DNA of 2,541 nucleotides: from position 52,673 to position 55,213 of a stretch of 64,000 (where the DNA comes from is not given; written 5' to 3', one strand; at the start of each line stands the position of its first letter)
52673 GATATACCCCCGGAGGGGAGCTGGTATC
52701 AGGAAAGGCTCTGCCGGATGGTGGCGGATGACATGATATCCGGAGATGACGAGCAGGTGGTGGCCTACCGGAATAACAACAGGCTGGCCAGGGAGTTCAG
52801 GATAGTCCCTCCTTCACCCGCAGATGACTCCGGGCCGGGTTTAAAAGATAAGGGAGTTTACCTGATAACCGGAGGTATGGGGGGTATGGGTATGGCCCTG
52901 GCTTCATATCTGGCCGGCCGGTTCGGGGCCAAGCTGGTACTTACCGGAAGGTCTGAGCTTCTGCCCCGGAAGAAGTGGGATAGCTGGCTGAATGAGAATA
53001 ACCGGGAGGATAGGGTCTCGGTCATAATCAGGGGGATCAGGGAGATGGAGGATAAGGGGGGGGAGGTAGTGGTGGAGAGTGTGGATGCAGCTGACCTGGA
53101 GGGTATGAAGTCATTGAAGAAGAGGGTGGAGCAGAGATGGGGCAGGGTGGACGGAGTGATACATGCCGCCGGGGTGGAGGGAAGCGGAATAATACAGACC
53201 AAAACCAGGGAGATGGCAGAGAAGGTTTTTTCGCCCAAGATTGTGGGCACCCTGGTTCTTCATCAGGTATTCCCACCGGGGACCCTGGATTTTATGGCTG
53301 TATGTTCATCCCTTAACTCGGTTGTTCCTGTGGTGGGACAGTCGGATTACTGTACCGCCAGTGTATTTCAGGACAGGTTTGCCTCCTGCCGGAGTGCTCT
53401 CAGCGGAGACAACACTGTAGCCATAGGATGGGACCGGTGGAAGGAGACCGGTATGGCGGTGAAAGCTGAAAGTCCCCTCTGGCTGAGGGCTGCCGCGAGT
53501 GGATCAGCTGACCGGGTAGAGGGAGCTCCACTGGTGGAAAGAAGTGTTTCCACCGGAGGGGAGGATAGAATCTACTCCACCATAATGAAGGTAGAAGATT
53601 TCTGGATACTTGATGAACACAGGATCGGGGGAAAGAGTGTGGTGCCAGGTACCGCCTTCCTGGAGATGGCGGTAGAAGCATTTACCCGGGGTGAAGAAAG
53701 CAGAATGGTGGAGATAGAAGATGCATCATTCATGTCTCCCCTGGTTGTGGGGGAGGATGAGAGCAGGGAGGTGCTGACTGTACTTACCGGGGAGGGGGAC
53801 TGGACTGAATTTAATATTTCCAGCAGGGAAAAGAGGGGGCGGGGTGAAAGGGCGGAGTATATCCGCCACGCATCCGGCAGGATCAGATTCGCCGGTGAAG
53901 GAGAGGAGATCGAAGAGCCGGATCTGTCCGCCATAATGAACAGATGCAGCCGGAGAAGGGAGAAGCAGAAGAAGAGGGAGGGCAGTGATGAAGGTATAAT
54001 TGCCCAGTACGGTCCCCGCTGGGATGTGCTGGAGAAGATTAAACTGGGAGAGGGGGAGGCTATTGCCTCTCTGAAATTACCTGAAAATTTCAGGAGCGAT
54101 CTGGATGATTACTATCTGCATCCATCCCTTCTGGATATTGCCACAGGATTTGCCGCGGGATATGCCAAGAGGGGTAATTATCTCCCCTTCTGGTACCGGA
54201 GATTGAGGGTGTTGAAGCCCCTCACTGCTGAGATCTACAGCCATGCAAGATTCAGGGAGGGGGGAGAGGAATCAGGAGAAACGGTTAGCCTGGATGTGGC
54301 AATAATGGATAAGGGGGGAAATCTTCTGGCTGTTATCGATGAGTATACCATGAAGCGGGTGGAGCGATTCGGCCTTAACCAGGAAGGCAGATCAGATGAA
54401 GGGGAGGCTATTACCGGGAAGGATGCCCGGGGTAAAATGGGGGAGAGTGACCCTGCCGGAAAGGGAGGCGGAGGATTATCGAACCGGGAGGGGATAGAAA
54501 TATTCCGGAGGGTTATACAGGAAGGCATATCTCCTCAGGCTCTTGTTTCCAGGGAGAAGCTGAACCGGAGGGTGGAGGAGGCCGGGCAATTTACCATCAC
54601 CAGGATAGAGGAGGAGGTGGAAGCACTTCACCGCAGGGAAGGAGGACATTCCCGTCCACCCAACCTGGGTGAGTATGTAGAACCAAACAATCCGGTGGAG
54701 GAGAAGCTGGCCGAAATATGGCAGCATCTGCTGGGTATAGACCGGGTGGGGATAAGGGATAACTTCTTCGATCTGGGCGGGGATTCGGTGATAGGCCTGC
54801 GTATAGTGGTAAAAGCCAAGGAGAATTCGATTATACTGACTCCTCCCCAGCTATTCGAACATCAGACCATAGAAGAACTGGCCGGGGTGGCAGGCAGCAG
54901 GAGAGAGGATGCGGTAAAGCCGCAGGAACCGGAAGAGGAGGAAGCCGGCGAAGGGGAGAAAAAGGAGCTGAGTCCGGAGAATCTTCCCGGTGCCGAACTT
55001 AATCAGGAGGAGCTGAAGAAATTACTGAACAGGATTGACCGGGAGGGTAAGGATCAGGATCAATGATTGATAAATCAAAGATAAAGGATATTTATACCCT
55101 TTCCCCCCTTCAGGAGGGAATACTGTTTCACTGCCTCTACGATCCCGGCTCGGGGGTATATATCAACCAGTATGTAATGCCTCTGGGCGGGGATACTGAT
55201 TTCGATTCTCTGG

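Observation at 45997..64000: Hybrid NRPS-PKS biosynthetic gene cluster (C-A-T | KS-AT-KR-DH-ACP | C-A-T | C-A-T | C-A...) in a genome that also encodes T9SS-sorted proteins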

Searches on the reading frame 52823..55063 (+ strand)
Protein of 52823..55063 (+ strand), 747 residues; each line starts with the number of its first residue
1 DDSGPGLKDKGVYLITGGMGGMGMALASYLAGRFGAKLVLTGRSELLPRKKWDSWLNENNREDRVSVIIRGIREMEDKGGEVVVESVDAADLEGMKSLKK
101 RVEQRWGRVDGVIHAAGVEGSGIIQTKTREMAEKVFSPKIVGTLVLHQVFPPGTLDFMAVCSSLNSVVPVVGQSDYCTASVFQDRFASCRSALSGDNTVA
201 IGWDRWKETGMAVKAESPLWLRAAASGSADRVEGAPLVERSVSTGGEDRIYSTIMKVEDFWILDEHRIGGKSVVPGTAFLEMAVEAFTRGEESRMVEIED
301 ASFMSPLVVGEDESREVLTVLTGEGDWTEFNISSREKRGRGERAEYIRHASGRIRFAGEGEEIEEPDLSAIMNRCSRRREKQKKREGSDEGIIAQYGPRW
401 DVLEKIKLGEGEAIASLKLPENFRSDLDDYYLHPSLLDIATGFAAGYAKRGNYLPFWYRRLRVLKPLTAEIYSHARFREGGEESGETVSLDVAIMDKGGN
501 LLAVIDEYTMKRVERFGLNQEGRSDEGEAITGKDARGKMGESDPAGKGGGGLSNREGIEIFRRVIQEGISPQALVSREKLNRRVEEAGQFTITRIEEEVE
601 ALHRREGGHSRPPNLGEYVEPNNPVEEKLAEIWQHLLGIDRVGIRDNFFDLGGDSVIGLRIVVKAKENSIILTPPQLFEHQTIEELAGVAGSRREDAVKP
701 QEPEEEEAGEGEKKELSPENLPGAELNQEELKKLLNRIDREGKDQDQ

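Call 56: search_protein_representatives(protein=window:52823-55063:+)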
Query: 747 residues. Proteins with E-value up to 0.001 (for the whole library): 97793; up to 1e-10: 42561; up to 1e-30: 10636. The best 150 are listed.
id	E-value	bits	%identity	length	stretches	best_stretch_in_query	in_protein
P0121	0.0e+00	1659.9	100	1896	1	1-747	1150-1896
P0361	4.1e-222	756.1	35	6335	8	5-215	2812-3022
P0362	6.2e-222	755.5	36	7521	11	7-214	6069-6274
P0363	2.7e-188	644.3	39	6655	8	4-207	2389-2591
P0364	6.7e-185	633.1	33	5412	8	7-214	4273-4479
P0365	3.9e-175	600.8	32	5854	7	7-230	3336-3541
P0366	7.5e-168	576.7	40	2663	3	6-695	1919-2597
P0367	4.4e-164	564.3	34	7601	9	7-235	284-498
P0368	1.5e-162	559.2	37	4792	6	5-218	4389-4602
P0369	9.3e-160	550.0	44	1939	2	7-703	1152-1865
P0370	2.3e-158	545.4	36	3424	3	6-688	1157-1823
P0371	1.7e-156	539.2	42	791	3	22-537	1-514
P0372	6.3e-156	537.3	31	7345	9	7-221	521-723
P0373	1.3e-152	526.4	36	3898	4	7-513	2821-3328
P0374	1.7e-151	522.7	34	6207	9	3-223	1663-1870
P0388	6.8e-143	494.2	40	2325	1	11-696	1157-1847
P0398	1.1e-139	483.7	39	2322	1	8-690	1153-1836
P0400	1.1e-139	483.6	38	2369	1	7-745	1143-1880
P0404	2.1e-138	479.4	39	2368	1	6-700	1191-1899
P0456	7.4e-128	444.5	38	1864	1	2-684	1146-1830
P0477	2.6e-125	436.1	35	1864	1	5-715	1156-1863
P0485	3.5e-123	429.1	38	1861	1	4-690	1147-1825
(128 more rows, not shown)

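Call 58: list_cluster_members(proteins=[P0369, P0388, P0398, P0400, P0404, P0456, P0477, P0485, P0366, P0370])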
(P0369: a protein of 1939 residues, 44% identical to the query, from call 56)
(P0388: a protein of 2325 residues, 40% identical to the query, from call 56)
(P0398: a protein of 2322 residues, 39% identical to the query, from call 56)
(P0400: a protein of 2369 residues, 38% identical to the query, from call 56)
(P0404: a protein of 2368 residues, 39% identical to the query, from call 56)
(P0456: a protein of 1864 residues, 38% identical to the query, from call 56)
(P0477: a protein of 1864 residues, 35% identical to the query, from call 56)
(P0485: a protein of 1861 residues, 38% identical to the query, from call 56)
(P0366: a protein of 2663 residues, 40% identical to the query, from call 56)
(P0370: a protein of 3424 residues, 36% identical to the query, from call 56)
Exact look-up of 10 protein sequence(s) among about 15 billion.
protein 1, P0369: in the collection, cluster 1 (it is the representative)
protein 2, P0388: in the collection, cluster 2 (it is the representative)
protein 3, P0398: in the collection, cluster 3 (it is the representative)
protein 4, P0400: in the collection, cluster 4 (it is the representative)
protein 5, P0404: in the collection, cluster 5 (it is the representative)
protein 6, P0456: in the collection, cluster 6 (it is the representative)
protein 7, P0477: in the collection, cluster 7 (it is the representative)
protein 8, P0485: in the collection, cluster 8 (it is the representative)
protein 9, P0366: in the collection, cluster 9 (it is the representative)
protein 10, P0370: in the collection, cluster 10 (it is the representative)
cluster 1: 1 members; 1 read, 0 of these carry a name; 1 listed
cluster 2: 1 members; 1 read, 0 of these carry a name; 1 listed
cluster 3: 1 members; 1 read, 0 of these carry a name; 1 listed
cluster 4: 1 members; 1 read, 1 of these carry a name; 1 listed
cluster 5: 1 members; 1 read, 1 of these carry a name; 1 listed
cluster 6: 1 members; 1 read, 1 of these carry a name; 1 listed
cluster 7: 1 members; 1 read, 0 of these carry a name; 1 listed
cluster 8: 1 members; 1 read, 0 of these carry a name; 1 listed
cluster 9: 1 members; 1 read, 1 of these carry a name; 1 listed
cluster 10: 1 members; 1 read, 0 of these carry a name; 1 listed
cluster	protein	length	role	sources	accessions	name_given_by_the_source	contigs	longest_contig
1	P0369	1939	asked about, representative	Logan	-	-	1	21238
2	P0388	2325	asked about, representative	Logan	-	-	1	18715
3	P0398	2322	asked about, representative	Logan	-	-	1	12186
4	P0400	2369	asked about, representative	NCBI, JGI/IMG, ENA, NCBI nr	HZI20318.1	MAG TPA: MupA/Atu3671 family FMN-dependent luciferase-like monooxygenase ... | MupA/Atu3671 family FMN-dependent luciferase-like monooxygenase [Pyrinomonadaceae ...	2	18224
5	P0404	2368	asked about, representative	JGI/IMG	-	phthiocerol/phenolphthiocerol synthesis type-I polyketide synthase E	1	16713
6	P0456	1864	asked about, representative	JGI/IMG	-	phthiocerol/phenolphthiocerol synthesis type-I polyketide synthase E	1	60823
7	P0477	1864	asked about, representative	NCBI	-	-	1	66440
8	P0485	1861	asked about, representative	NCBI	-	-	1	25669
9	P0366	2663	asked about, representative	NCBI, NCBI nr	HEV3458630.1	MAG TPA: SDR family NAD(P)-dependent oxidoreductase [Thermoanaerobaculia bacterium] | SDR family NAD(P)-dependent oxidoreductase [Thermoanaerobaculia bacterium]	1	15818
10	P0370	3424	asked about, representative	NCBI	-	-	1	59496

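Call 59: search_protein_families(library=pfam, proteins=[P0369, P0400, P0456, P0477], max_evalue=1e-8)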
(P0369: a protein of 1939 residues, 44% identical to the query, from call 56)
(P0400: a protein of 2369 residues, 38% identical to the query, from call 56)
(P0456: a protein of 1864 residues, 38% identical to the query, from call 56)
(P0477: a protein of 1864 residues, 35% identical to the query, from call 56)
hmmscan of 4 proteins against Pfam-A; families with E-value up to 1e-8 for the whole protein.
P0369 (1939 aa): 11 families
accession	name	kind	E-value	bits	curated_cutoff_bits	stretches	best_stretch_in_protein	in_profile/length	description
PF00109.32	ketoacyl-synt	-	2.3e-77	260.4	20.8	1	11-261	2-252/252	Beta-ketoacyl synthase, N-terminal domain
PF00698.26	Acyl_transf_1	-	2.9e-53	181.9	32.7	1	536-820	2-280/319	Acyl transferase domain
PF02801.28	Ketoacyl-synt_C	-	1.7e-43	147.8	20.8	1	270-387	2-118/119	Beta-ketoacyl synthase, C-terminal domain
PF08659.16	KR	-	6.5e-42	143.9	22.6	1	1156-1352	1-179/180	KR domain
PF21089.3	PKS_DH_N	-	6.1e-21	74.7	27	1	1381-1479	2-102/103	Polyketide synthase dehydratase domain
PF22621.2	CurL-like_PKS_C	-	6.2e-20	71.4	27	1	451-511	1-61/64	CurL-like, PKS C-terminal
PF16197.11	KAsynt_C_assoc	-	6.8e-20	72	33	1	390-499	1-107/111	Ketoacyl-synthetase C-terminal extension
PF14765.12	PS-DH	-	1e-19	71.1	23.7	1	1536-1654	31-159/166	Polyketide synthase dehydratase N-terminal domain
PF21394.3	Beta-ketacyl_N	-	7.2e-16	58.7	26.9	1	936-1095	4-153/170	Beta-ketoacyl synthase-like, N-terminal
PF00550.31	PP-binding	-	1.8e-12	47.8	20.8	1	1792-1853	2-66/67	Phosphopantetheine attachment site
PF22336.2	RhiE-like_linker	-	2.8e-10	40.4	27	1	455-514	2-60/67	RhiE-like, KS-MAT linker domain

P0400 (2369 aa): 11 families
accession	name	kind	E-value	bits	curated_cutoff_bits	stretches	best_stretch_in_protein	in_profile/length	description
PF00109.32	ketoacyl-synt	-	1e-70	238.7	20.8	1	13-261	4-252/252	Beta-ketoacyl synthase, N-terminal domain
PF00698.26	Acyl_transf_1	-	4.9e-58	197.5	32.7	1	535-855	1-316/319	Acyl transferase domain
PF08659.16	KR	-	3.5e-48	164.4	22.6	1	1147-1343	1-179/180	KR domain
PF02801.28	Ketoacyl-synt_C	-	3.3e-45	153.4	20.8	1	269-388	1-119/119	Beta-ketoacyl synthase, C-terminal domain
PF00296.26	Bac_luciferase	-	1.1e-42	147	27.9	1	1955-2268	2-313/314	Luciferase-like monooxygenase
PF22621.2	CurL-like_PKS_C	-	2.7e-26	91.8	27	1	451-514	1-64/64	CurL-like, PKS C-terminal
PF21089.3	PKS_DH_N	-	6.5e-24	84.3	27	1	1371-1470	1-102/103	Polyketide synthase dehydratase domain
PF16197.11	KAsynt_C_assoc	-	1.4e-19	70.9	33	1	390-500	1-108/111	Ketoacyl-synthetase C-terminal extension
PF14765.12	PS-DH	-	3.6e-18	66.1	23.7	1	1516-1646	23-161/166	Polyketide synthase dehydratase N-terminal domain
PF22336.2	RhiE-like_linker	-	2.1e-16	60.1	27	1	455-516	2-62/67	RhiE-like, KS-MAT linker domain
PF00550.31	PP-binding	-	3.6e-13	50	20.8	1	1761-1821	2-65/67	Phosphopantetheine attachment site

P0456 (1864 aa): 12 families
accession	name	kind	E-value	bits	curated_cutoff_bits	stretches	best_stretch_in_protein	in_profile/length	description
PF00109.32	ketoacyl-synt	-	1.2e-68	231.8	20.8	1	11-260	2-252/252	Beta-ketoacyl synthase, N-terminal domain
PF00698.26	Acyl_transf_1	-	1.2e-51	176.6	32.7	1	535-850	2-309/319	Acyl transferase domain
PF08659.16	KR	-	1.1e-48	166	22.6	1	1155-1352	1-180/180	KR domain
PF02801.28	Ketoacyl-synt_C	-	9.9e-42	142.1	20.8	1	268-386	1-118/119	Beta-ketoacyl synthase, C-terminal domain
PF14765.12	PS-DH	-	3.2e-23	82.5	23.7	1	1535-1657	31-161/166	Polyketide synthase dehydratase N-terminal domain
PF16197.11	KAsynt_C_assoc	-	6.5e-20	72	33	1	389-502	1-111/111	Ketoacyl-synthetase C-terminal extension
PF22621.2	CurL-like_PKS_C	-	1.7e-19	70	27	1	450-512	1-63/64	CurL-like, PKS C-terminal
PF21394.3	Beta-ketacyl_N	-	1.1e-16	61.4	26.9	1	936-1104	3-159/170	Beta-ketoacyl synthase-like, N-terminal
PF00550.31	PP-binding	-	2e-16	60.4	20.8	1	1773-1836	2-67/67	Phosphopantetheine attachment site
PF21089.3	PKS_DH_N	-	9.9e-14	51.6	27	1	1381-1480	2-103/103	Polyketide synthase dehydratase domain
PF22336.2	RhiE-like_linker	-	1.1e-12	48.1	27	1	455-514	3-61/67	RhiE-like, KS-MAT linker domain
PF00106.31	adh_short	-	3.8e-10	40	26.6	0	1157-1337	3-166/195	short chain dehydrogenase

P0477 (1864 aa): 12 families
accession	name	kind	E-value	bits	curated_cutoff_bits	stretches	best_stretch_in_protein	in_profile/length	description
PF00109.32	ketoacyl-synt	-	2.6e-74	250.4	20.8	1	14-263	3-252/252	Beta-ketoacyl synthase, N-terminal domain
PF08659.16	KR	-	2.6e-45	155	22.6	1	1162-1359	1-180/180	KR domain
PF00698.26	Acyl_transf_1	-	9.4e-45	153.9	32.7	1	538-820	2-277/319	Acyl transferase domain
PF02801.28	Ketoacyl-synt_C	-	4e-41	140.2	20.8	1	271-389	1-118/119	Beta-ketoacyl synthase, C-terminal domain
PF21394.3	Beta-ketacyl_N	-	2.7e-21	76.4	26.9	1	940-1102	2-155/170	Beta-ketoacyl synthase-like, N-terminal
PF21089.3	PKS_DH_N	-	3.5e-20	72.3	27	1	1390-1491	1-103/103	Polyketide synthase dehydratase domain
PF22621.2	CurL-like_PKS_C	-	4.6e-20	71.8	27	1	453-516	1-64/64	CurL-like, PKS C-terminal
PF14765.12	PS-DH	-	2.3e-18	66.7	23.7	1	1521-1666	7-159/166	Polyketide synthase dehydratase N-terminal domain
PF00550.31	PP-binding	-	4.4e-18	65.7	20.8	1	1776-1838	3-67/67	Phosphopantetheine attachment site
PF16197.11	KAsynt_C_assoc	-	5.3e-16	59.4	33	1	392-503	1-109/111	Ketoacyl-synthetase C-terminal extension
PF22336.2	RhiE-like_linker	-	8.2e-12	45.4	27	1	457-517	2-61/67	RhiE-like, KS-MAT linker domain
PF00106.31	adh_short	-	8.8e-11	42.1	26.6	0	1226-1335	44-157/195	short chain dehydrogenase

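Call 60: find_encoding_contigs(protein=P0369, flank=10000, max_places=2)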
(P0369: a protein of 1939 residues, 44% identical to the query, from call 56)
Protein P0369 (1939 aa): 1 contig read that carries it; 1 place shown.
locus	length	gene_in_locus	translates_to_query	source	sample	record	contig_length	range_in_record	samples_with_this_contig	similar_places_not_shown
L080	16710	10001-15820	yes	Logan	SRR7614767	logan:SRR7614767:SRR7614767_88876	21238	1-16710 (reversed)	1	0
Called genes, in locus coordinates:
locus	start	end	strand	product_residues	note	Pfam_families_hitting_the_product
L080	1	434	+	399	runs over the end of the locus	PF03349:Toluene_X, PF13505:OMP_b-brl (faint), PF11751:PorP_SprF (weak)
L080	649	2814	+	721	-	PF00082:Peptidase_S8, PF18962:Por_Secre_tail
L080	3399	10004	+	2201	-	PF00668:Condensation, PF00501:AMP-binding, PF13193:AMP-binding_C (weak), PF00550:PP-binding, PF00668:Condensation, PF00501:AMP-binding, PF13193:AMP-binding_C, PF00550:PP-binding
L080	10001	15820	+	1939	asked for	PF00109:ketoacyl-synt, PF02801:Ketoacyl-synt_C, PF16197:KAsynt_C_assoc, PF22336:RhiE-like_linker, PF22621:CurL-like_PKS_C, PF00698:Acyl_transf_1, PF21394:Beta-ketacyl_N, PF08659:KR, +6 more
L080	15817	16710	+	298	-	?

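Call 61: find_encoding_contigs(protein=P0477, flank=10000, max_places=2)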
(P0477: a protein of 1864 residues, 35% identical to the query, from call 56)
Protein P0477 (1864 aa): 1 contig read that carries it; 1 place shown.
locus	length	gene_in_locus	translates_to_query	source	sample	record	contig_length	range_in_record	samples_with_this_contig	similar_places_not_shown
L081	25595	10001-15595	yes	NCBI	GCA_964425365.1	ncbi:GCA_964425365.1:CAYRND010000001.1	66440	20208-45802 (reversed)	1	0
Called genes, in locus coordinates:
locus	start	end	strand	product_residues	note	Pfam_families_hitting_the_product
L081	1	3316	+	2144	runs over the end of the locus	PF00668:Condensation, PF00501:AMP-binding, PF13193:AMP-binding_C, PF00550:PP-binding, PF00668:Condensation, PF00501:AMP-binding, PF13193:AMP-binding_C, PF00550:PP-binding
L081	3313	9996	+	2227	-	PF18563:TubC_N, PF00668:Condensation, PF00501:AMP-binding, PF13193:AMP-binding_C, PF00550:PP-binding, PF00668:Condensation, PF00501:AMP-binding, PF13193:AMP-binding_C, +1 more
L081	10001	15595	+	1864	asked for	PF00109:ketoacyl-synt, PF02801:Ketoacyl-synt_C, PF16197:KAsynt_C_assoc, PF22336:RhiE-like_linker, PF22621:CurL-like_PKS_C, PF00698:Acyl_transf_1, PF21394:Beta-ketacyl_N, PF08659:KR, +5 more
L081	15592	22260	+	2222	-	PF18563:TubC_N, PF00668:Condensation, PF00501:AMP-binding, PF13193:AMP-binding_C, PF00550:PP-binding, PF00668:Condensation, PF00501:AMP-binding, PF13193:AMP-binding_C, +1 more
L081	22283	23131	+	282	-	PF12146:Hydrolase_4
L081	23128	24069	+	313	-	PF00561:Abhydrolase_1, PF12146:Hydrolase_4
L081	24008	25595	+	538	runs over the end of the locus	PF01229:Glyco_hydro_39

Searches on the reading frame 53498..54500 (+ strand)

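Call 23: search_solved_structures(query=window:53498-54500:+, max_evalue=0.01, show_alignments=2)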
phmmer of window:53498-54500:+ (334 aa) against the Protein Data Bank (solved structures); distinct sequences matched with E-value up to 0.01: 31.
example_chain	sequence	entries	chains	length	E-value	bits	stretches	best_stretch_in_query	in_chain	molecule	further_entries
5j6o_A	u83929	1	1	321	1.8e-23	86.7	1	11-290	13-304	Putative polyketide synthase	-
8qk4_A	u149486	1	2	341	5.2e-21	78.6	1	11-285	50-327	Polyketide synthase PksJ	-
5hqw_A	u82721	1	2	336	8.5e-21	77.9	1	11-289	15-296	Putative polyketide synthase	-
7zmf_A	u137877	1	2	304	1.5e-19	73.7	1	15-288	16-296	Putative polyketide synthase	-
3kg6_A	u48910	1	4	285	1.8e-19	73.5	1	20-255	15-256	CurF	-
7zma_A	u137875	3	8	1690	3e-18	69.5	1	15-294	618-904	Putative polyketide synthase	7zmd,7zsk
3kg9_A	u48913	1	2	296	4.9e-15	58.9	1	29-281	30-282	CurK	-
5tz7_A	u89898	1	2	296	2.4e-14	56.7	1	29-281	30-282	CurK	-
5tz5_A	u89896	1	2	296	8e-14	55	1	30-281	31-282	CurK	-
6mbh_A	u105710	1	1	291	1.3e-12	51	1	36-291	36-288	GphF Dehydratase 1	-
5kku_A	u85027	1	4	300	1.3e-11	47.7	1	23-291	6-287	Polyketide synthase type I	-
6mbf_A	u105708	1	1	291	3.1e-11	46.4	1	36-291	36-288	GphF Dehydratase 1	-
3kg8_A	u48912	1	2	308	5.1e-11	45.7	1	21-281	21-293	CurJ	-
6k97_A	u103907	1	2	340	8.9e-11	44.9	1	33-276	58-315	Fusion DH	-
7tzl_A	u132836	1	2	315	1.1e-10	44.7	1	9-236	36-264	3-oxoacyl-[acyl-carrier-protein] reductase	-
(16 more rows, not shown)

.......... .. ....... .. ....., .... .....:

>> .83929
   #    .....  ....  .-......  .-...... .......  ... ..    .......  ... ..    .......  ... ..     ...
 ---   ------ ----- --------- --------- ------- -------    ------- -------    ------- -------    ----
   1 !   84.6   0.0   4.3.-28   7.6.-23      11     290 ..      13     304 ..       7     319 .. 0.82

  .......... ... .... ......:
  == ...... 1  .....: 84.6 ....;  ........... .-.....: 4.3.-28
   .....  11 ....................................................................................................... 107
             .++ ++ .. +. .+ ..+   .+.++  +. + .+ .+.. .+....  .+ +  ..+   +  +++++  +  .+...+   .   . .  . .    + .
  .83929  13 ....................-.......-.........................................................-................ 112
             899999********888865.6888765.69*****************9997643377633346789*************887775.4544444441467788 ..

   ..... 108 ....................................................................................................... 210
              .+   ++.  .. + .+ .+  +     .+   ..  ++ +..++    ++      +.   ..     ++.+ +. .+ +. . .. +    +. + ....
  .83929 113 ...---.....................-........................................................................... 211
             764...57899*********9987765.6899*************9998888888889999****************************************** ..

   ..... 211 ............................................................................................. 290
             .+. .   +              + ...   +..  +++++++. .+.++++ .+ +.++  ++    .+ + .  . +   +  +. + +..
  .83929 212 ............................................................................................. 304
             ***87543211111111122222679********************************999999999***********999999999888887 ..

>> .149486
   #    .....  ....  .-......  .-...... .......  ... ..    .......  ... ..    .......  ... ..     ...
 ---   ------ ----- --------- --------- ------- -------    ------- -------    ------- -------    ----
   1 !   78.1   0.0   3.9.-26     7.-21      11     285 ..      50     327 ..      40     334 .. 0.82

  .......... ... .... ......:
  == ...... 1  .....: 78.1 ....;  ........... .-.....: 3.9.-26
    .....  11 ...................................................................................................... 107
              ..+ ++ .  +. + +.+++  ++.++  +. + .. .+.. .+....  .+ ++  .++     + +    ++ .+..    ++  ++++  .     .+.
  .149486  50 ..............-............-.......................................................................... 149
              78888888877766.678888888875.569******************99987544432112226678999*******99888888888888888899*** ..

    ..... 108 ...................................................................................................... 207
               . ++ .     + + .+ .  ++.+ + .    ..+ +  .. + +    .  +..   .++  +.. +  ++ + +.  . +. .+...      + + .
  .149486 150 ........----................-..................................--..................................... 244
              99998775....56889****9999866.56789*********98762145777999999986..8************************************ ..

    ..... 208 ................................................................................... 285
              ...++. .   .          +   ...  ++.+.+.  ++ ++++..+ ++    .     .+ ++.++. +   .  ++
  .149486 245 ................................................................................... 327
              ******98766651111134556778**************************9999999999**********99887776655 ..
